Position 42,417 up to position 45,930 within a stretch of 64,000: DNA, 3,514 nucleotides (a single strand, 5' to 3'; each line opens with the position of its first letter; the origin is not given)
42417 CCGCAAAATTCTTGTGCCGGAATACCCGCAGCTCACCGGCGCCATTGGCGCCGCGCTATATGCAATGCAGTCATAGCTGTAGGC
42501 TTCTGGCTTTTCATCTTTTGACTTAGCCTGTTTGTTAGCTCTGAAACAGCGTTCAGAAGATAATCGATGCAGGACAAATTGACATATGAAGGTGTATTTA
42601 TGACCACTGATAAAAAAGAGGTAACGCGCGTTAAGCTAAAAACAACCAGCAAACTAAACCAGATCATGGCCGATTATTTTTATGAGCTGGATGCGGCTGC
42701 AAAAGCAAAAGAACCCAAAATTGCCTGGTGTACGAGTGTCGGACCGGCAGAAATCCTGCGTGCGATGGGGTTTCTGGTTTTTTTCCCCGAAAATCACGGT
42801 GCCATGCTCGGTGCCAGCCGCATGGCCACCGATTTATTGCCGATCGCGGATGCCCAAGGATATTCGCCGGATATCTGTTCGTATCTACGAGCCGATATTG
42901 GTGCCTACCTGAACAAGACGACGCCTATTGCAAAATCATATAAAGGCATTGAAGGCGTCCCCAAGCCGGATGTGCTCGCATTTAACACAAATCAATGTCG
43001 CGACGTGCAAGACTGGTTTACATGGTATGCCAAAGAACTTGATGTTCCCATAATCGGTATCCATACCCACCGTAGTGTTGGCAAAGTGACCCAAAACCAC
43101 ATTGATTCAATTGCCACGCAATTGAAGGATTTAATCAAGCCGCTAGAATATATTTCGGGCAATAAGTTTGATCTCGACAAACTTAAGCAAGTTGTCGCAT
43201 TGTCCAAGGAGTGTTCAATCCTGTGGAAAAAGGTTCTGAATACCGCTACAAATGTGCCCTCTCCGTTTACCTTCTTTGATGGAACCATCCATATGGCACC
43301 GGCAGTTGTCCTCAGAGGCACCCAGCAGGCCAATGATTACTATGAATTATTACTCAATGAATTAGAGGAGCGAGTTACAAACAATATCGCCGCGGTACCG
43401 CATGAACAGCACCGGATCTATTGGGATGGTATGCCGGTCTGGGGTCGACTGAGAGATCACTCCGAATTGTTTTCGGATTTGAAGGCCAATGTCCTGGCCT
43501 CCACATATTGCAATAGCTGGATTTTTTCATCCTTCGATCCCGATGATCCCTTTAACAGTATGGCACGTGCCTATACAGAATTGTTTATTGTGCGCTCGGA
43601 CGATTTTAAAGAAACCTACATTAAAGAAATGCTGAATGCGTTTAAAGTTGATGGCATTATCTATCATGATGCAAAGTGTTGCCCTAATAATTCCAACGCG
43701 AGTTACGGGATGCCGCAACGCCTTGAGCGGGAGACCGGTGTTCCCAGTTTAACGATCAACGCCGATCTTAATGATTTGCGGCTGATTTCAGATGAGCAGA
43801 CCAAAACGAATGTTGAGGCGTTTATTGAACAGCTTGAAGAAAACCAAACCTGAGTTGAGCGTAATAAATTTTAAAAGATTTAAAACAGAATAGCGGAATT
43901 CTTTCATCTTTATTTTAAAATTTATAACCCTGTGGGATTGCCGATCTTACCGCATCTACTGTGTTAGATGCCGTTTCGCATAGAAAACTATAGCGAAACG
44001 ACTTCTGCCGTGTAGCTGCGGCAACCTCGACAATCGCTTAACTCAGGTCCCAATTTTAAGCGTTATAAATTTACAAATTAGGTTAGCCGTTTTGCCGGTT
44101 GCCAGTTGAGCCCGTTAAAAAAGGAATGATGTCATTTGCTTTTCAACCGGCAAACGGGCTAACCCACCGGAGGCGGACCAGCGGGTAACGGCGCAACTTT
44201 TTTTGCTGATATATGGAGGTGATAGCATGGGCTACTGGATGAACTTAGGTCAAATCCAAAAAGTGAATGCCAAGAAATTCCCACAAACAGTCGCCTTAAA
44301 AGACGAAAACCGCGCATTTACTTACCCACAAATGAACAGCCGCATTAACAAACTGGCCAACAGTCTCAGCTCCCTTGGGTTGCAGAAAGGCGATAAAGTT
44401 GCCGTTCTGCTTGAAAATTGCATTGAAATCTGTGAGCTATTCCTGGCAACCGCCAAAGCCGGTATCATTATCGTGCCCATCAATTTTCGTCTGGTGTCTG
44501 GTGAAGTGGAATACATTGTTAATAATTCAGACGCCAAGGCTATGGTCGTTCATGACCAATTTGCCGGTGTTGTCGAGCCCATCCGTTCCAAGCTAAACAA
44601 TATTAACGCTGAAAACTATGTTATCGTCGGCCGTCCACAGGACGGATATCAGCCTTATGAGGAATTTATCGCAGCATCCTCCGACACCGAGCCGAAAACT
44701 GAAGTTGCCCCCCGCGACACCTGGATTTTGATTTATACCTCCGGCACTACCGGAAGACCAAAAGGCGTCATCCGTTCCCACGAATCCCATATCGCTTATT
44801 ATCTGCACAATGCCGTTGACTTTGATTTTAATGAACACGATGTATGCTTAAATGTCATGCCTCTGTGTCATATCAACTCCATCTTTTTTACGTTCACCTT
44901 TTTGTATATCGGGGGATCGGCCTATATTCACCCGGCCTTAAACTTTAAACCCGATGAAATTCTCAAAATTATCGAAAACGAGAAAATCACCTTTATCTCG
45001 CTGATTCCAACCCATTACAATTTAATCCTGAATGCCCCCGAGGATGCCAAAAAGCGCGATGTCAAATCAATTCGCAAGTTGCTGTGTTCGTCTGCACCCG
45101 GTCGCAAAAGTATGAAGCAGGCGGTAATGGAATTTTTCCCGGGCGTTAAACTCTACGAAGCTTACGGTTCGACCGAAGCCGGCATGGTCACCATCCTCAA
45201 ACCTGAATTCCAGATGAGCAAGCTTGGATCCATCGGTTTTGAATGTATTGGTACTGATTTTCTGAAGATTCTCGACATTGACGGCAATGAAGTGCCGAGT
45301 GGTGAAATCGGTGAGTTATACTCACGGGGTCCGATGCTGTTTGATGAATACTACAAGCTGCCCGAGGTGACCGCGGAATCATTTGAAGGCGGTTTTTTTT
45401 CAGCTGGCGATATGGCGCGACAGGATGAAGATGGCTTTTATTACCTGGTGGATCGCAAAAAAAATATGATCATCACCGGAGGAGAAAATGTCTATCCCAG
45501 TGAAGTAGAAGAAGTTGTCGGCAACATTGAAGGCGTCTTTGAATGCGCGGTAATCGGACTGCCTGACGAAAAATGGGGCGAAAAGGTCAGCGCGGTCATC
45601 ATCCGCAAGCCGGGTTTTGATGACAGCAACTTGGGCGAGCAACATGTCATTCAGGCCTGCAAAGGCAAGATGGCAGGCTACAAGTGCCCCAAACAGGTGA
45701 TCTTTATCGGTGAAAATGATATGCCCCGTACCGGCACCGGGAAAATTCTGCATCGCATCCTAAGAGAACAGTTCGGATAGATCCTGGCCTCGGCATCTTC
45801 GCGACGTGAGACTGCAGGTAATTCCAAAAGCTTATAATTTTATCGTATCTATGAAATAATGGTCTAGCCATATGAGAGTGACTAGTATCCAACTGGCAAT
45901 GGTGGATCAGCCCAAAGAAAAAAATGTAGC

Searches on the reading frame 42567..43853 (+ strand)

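Call 61: search_protein_families(library=pfam, proteins=[window:42567-43853:+], max_evalue=0.000001)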
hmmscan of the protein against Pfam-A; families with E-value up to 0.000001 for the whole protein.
window:42567-43853:+ (428 aa): 1 family
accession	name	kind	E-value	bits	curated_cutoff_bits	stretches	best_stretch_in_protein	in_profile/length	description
PF06050.19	HGD-D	-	1.5e-69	235.6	28.4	1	58-423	3-342/342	2-hydroxyglutaryl-CoA dehydratase, D-component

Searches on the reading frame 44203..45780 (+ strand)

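Call 61: search_protein_families(library=pfam, proteins=[window:44203-45780:+], max_evalue=0.000001)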
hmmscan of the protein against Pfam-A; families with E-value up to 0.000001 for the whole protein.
window:44203-45780:+ (525 aa): 2 families
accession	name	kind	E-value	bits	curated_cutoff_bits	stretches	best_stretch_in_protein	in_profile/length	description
PF00501.34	AMP-binding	-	4.2e-86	289.6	29.9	1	22-384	4-384/384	AMP-binding enzyme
PF13193.12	AMP-binding_C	-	2.9e-16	60.6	24.5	1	434-514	1-76/76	AMP-binding enzyme C-terminal domain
